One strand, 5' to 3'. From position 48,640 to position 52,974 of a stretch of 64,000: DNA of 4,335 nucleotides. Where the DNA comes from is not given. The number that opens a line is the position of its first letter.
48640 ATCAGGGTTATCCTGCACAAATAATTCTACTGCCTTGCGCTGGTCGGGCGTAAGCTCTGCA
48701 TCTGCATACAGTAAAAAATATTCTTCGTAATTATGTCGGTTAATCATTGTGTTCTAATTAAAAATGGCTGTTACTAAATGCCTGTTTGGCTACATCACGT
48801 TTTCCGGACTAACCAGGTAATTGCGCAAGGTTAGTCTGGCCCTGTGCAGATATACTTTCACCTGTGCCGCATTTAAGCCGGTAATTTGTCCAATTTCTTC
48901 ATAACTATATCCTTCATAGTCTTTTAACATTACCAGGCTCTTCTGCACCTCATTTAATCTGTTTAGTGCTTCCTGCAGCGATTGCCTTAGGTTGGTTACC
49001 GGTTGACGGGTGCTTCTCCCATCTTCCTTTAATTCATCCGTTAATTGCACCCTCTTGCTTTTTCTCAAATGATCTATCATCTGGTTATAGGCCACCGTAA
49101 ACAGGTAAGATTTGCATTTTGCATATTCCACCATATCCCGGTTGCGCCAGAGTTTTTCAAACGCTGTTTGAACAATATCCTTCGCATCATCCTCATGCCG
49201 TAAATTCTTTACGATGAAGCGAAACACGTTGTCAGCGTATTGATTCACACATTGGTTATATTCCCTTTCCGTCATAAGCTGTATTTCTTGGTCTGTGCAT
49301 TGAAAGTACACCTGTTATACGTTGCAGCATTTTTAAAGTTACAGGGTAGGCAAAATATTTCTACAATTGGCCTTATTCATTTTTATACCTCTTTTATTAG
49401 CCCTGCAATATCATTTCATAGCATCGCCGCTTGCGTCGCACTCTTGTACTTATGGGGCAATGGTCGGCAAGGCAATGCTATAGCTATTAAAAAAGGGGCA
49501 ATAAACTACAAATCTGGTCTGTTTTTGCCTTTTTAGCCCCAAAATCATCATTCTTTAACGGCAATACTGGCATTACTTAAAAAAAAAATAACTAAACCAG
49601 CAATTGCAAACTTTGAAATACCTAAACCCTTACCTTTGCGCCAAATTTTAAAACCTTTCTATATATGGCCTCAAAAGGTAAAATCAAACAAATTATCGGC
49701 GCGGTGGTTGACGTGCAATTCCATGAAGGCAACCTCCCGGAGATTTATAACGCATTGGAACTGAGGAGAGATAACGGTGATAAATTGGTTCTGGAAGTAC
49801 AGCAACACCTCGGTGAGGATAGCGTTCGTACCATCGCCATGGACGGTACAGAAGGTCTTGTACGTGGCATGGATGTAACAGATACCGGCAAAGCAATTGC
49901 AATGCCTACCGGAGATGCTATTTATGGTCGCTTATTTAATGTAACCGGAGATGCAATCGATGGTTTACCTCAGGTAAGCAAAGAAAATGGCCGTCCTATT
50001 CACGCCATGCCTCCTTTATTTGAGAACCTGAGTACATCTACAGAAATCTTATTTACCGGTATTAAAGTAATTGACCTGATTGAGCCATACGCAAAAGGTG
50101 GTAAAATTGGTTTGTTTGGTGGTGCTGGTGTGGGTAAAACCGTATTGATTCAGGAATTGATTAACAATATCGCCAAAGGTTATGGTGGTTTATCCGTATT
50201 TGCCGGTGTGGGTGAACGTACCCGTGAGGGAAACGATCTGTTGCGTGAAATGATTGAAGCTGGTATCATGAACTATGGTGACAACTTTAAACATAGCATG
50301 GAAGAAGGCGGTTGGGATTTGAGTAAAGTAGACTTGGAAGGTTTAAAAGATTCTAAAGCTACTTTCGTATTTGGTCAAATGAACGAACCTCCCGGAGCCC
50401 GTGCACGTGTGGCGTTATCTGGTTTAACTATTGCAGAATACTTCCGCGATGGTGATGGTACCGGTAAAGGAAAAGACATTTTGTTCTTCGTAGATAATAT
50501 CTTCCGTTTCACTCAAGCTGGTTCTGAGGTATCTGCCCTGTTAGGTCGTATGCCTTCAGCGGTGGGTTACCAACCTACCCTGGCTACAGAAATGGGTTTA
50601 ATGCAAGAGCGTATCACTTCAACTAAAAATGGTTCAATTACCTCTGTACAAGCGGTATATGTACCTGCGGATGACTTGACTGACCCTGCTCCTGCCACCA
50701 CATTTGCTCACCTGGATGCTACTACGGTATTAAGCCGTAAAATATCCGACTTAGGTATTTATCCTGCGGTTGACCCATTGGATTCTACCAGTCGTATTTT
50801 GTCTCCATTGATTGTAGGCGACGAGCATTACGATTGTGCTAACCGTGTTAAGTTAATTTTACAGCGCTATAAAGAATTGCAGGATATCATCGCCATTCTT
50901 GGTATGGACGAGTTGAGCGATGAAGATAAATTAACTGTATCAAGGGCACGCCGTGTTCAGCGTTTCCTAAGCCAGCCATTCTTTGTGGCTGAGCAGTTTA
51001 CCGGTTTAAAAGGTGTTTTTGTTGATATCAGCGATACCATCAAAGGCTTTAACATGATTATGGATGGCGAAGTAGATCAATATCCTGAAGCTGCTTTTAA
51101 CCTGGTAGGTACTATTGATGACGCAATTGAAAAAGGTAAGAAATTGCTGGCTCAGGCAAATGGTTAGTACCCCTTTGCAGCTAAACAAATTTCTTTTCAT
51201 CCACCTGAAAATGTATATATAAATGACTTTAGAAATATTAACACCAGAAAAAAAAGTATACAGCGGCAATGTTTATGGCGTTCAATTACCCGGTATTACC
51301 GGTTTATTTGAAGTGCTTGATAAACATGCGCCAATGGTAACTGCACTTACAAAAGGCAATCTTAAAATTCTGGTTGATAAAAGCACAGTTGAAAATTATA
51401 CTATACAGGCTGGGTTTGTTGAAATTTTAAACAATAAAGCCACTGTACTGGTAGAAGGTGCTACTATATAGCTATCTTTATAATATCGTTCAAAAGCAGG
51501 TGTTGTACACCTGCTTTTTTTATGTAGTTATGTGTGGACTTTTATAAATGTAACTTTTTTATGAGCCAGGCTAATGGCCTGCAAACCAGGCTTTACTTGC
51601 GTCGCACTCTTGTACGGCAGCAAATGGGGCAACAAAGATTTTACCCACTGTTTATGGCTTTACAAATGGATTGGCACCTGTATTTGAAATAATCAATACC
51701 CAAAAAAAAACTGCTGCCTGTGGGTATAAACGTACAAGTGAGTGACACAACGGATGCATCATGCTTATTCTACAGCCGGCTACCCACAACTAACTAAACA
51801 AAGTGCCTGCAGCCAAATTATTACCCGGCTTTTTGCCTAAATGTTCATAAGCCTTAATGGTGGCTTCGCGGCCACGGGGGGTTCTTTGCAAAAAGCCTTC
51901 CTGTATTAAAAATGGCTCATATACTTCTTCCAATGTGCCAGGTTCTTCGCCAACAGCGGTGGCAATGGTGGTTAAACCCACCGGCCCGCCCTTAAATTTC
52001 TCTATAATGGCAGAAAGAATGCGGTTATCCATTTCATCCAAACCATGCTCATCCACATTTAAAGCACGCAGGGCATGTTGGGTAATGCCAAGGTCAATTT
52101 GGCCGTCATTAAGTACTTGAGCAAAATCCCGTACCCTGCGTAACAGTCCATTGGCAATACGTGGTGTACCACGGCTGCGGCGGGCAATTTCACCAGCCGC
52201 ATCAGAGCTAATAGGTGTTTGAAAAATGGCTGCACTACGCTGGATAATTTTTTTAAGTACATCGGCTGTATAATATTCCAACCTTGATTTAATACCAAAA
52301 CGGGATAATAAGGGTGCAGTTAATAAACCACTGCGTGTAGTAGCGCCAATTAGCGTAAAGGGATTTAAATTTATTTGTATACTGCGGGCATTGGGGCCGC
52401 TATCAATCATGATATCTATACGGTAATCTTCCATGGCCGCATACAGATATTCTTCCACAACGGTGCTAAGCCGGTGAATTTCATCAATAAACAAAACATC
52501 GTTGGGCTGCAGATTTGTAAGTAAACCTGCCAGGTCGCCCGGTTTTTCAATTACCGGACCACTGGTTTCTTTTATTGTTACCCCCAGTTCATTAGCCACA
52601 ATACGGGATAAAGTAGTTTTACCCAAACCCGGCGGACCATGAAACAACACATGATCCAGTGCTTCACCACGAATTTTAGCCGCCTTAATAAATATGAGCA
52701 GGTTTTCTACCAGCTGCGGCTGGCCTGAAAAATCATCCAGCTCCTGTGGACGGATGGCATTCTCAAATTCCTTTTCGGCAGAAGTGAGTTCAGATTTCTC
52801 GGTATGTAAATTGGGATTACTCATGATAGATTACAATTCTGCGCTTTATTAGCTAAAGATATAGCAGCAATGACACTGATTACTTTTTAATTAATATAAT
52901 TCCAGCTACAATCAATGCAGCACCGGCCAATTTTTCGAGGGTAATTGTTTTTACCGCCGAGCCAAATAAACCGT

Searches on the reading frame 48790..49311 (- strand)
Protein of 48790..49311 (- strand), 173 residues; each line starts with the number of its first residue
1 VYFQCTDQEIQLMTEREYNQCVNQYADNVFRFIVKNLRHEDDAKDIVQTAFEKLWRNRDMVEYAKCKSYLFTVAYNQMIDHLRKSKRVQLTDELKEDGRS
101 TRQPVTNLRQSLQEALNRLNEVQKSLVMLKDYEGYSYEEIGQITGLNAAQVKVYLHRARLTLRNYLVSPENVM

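Call 36: search_protein_families(library=pfam, proteins=[window:48790-49311:-], max_evalue=0.001)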
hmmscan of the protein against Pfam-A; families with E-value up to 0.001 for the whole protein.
window:48790-49311:- (173 aa): 4 families
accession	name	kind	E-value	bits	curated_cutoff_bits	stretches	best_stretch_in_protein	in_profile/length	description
PF08281.18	Sigma70_r4_2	-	1.8e-15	56.7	25.7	1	109-162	1-54/54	Sigma-70, region 4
PF04542.20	Sigma70_r2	-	2.9e-12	46.6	24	1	22-87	2-70/71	Sigma-70 region 2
PF04545.22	Sigma70_r4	-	1.4e-07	31.4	24.1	1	115-163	1-49/50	Sigma-70, region 4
PF07638.17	Sigma70_ECF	-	4.2e-05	24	21.1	1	37-163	41-180/185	ECF sigma factor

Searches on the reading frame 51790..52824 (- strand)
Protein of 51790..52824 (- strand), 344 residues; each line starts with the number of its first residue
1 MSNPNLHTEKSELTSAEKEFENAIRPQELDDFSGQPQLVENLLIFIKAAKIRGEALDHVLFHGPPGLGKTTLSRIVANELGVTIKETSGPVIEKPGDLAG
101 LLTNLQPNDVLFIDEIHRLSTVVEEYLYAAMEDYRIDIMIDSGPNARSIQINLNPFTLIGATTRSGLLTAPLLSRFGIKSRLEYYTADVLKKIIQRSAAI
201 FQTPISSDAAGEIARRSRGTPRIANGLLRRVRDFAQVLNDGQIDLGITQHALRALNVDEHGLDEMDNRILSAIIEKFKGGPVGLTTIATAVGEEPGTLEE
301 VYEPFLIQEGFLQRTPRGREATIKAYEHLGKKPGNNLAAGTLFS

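Call 36: search_protein_families(library=pfam, proteins=[window:51790-52824:-], max_evalue=0.001)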
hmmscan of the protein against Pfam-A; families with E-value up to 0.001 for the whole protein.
window:51790-52824:- (344 aa): 9 families
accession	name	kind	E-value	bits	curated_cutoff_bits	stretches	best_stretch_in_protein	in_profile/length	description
PF05496.18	RuvB_N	-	2.8e-76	255.1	27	1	24-182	1-159/159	Holliday junction DNA helicase RuvB P-loop domain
PF17864.7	AAA_lid_4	-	1.3e-29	102.2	27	1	185-258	1-74/74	RuvB AAA lid domain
PF05491.19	RuvB_C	-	2e-26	92.2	24.7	1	259-329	1-71/72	RuvB C-terminal winged helix domain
PF00004.35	AAA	-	3.6e-21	76.4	21.2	1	59-182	1-129/131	ATPase family associated with various cellular activities (AAA)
PF07728.20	AAA_5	-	1.3e-05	25.7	22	0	101-176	60-139/139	AAA domain (dynein-related subfamily)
PF13401.12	AAA_22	-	0.00019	22.2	27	0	59-80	8-29/130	AAA domain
PF01078.27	Mg_chelatase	-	0.00034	20.5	20.3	0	54-77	20-43/207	Magnesium chelatase, subunit ChlI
PF07726.17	AAA_3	-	0.00051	20.4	27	0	58-101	1-44/131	ATPase family associated with various cellular activities (AAA)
PF06068.19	TIP49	-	0.00076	19.2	23.8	0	44-84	41-78/347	TIP49 P-loop domain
